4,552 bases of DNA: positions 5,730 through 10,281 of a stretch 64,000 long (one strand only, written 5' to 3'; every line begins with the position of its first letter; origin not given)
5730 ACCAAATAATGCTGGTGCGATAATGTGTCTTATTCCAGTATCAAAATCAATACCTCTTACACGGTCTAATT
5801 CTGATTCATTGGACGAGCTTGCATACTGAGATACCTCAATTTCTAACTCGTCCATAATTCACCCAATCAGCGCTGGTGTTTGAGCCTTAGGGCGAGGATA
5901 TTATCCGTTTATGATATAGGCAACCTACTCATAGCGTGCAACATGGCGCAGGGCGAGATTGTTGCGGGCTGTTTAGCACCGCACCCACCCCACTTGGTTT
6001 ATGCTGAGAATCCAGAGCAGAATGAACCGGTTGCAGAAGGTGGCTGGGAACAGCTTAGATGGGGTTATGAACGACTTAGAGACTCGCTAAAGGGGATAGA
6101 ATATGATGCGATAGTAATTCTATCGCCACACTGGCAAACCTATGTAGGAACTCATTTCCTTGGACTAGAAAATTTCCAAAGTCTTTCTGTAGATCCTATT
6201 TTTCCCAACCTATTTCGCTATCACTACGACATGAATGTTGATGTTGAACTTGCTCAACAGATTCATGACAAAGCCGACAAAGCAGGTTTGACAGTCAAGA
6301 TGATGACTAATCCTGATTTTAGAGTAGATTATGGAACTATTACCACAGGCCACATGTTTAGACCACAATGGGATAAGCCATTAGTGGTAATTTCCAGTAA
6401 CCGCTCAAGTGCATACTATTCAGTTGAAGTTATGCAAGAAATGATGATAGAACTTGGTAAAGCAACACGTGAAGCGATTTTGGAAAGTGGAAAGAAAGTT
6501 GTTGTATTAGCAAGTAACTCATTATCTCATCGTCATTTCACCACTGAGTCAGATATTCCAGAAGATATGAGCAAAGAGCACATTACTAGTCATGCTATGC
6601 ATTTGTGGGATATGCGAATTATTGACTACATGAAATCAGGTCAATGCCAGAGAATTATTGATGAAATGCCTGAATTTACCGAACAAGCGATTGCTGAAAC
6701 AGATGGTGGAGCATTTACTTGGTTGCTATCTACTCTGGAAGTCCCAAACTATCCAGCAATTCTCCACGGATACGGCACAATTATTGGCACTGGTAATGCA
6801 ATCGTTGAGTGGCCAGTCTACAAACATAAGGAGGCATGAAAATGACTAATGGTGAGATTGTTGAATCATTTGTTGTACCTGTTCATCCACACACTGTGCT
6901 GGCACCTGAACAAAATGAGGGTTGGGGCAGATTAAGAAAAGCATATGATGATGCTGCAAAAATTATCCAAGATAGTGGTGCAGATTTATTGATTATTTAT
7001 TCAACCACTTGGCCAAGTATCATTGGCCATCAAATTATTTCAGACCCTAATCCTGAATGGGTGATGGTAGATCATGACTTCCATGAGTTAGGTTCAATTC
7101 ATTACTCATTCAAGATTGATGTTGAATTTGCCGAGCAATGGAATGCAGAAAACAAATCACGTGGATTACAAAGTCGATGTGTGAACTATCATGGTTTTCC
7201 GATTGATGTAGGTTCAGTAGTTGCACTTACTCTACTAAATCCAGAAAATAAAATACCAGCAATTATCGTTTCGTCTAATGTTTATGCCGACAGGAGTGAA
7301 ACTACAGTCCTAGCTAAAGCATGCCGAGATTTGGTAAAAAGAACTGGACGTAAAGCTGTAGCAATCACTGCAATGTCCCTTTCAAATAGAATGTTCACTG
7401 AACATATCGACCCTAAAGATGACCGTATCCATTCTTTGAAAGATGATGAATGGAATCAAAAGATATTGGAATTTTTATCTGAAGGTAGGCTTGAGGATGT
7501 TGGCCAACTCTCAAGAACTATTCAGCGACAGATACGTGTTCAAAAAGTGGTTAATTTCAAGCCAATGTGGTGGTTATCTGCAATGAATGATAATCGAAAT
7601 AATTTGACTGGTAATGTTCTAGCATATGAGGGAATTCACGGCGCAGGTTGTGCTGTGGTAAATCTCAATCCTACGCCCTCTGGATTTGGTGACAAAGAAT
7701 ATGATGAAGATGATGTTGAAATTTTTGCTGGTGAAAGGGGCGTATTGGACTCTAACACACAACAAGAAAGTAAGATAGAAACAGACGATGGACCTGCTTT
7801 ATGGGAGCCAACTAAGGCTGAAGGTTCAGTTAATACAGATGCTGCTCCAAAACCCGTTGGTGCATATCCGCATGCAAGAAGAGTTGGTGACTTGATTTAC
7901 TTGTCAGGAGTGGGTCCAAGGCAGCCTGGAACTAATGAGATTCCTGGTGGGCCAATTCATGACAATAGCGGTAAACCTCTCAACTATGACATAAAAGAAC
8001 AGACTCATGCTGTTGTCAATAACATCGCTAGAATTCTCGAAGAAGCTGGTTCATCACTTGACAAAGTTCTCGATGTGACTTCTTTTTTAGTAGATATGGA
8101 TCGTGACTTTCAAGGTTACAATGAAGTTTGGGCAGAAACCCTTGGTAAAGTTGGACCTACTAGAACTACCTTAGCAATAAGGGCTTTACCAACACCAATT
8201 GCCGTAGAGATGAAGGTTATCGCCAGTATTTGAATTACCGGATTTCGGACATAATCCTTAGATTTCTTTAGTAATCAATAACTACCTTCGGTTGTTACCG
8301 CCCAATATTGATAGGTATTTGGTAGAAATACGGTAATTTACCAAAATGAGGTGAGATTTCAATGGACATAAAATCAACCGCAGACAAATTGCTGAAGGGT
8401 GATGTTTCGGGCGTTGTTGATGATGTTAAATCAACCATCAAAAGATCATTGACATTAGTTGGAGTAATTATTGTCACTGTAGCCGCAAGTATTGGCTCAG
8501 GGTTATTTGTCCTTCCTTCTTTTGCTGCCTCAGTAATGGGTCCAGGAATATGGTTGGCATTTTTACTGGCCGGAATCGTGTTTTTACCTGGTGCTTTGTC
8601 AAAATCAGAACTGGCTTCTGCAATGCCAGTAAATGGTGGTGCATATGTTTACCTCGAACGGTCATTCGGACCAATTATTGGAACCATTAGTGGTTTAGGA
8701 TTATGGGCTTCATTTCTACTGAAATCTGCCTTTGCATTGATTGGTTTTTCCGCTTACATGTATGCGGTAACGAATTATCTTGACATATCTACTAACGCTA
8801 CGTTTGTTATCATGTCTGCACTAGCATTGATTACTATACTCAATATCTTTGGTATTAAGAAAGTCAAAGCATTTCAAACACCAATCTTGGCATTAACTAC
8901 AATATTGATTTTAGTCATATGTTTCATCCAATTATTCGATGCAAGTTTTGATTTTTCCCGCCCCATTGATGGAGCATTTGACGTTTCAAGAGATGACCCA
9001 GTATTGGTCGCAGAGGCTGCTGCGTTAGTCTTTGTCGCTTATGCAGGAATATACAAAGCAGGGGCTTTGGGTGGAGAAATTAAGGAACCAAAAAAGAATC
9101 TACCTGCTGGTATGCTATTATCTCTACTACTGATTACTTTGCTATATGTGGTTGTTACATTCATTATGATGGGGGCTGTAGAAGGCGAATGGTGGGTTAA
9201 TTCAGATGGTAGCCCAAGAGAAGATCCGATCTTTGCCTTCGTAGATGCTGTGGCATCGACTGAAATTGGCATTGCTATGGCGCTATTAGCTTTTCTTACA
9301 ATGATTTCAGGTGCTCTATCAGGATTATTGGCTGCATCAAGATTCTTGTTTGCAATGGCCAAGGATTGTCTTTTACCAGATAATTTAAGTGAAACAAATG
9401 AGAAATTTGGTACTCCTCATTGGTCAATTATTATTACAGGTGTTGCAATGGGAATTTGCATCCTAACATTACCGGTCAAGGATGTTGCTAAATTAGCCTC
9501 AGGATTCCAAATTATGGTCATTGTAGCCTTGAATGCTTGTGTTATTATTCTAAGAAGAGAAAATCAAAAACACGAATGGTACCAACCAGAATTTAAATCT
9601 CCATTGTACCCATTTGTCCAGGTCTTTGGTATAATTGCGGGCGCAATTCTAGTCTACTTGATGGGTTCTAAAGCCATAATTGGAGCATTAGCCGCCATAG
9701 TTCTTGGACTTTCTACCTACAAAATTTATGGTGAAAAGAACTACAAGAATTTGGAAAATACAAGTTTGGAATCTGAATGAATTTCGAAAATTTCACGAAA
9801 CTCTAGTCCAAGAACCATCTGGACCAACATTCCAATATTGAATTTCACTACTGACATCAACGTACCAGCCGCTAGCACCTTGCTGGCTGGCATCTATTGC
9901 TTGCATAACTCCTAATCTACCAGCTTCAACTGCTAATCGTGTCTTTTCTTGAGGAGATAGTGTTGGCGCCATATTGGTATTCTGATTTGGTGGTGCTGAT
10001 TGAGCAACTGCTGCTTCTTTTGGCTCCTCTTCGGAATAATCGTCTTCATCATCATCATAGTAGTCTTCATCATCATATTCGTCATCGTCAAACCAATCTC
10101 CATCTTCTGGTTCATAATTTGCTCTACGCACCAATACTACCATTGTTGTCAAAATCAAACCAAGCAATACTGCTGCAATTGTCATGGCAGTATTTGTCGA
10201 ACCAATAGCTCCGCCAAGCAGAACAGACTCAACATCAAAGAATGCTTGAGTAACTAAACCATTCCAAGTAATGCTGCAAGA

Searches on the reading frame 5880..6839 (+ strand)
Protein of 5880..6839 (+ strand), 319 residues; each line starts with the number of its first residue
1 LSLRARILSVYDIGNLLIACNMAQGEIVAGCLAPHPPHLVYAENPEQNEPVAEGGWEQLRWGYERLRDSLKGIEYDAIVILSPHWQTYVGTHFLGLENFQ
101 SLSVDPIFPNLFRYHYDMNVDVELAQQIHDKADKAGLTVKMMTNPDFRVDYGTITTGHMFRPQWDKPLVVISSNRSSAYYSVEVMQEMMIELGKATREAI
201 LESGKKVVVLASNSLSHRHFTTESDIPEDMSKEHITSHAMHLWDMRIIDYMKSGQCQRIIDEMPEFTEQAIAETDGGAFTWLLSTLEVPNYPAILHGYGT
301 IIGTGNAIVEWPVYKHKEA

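Call 41: search_protein_families(library=pfam, proteins=[window:5880-6839:+], max_evalue=0.0001)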
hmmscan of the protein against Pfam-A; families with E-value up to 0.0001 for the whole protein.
window:5880-6839:+ (319 aa): 1 family
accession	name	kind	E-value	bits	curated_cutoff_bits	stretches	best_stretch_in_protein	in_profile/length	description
PF02900.23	LigB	-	2.2e-22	79.8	26.3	1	32-281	4-237/269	Catalytic LigB subunit of aromatic ring-opening dioxygenase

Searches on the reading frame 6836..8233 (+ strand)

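Call 41: search_protein_families(library=pfam, proteins=[window:6836-8233:+], max_evalue=0.0001)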
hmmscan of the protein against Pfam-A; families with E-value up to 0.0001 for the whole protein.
window:6836-8233:+ (465 aa): 2 families
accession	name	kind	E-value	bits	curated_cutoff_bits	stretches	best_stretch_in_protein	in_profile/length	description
PF01042.26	Ribonuc_L-PSP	-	2.1e-24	86.3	27.3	1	335-464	2-120/121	Endoribonuclease L-PSP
PF02900.23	LigB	-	2.5e-13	50.2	26.3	1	19-273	13-267/269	Catalytic LigB subunit of aromatic ring-opening dioxygenase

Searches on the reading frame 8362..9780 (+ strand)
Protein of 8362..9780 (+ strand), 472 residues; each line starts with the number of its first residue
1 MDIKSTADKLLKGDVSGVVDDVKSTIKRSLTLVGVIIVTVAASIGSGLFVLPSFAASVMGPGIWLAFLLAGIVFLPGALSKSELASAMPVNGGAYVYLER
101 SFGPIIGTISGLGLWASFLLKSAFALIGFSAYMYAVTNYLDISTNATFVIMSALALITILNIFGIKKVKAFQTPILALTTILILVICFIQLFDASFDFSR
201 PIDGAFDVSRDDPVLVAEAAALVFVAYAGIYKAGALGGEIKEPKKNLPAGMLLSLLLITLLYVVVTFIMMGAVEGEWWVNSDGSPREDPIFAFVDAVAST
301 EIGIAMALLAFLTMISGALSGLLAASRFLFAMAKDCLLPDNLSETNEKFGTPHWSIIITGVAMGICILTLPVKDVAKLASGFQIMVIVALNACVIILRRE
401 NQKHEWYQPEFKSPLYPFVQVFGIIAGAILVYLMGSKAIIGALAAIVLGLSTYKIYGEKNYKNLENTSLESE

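Call 41: search_protein_families(library=pfam, proteins=[window:8362-9780:+], max_evalue=0.0001)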
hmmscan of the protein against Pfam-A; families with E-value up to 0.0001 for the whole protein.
window:8362-9780:+ (472 aa): 2 families
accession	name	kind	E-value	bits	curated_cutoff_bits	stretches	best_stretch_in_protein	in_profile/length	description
PF13520.12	AA_permease_2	-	2e-40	139.5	27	1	30-432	1-405/427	Amino acid permease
PF00324.27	AA_permease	-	7.9e-38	130.8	24.6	1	34-436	1-422/470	Amino acid permease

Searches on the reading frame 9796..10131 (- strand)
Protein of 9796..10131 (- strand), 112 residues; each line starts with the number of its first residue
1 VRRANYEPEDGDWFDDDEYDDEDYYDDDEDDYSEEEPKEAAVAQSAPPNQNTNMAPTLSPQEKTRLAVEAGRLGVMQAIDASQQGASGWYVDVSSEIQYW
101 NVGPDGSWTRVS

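Call 80: search_protein_families(library=pfam, proteins=[window:9796-10131:-], max_evalue=1)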
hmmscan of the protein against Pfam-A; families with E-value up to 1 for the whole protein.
seq(112 aa): 3 families
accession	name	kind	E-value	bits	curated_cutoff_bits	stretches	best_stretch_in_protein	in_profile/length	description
PF08597.15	eIF3_subunit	-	0.013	15.8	28.9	1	12-62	24-80/250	Translation initiation factor eIF3 subunit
PF14812.11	PBP1_TM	-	0.056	14.2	27.8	1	15-50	31-67/85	Transmembrane domain of transglycosylase PBP1 at N-terminal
PF08595.16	RXT2_N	-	0.48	10.9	22.3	1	17-62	52-93/144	RXT2-like, N-terminal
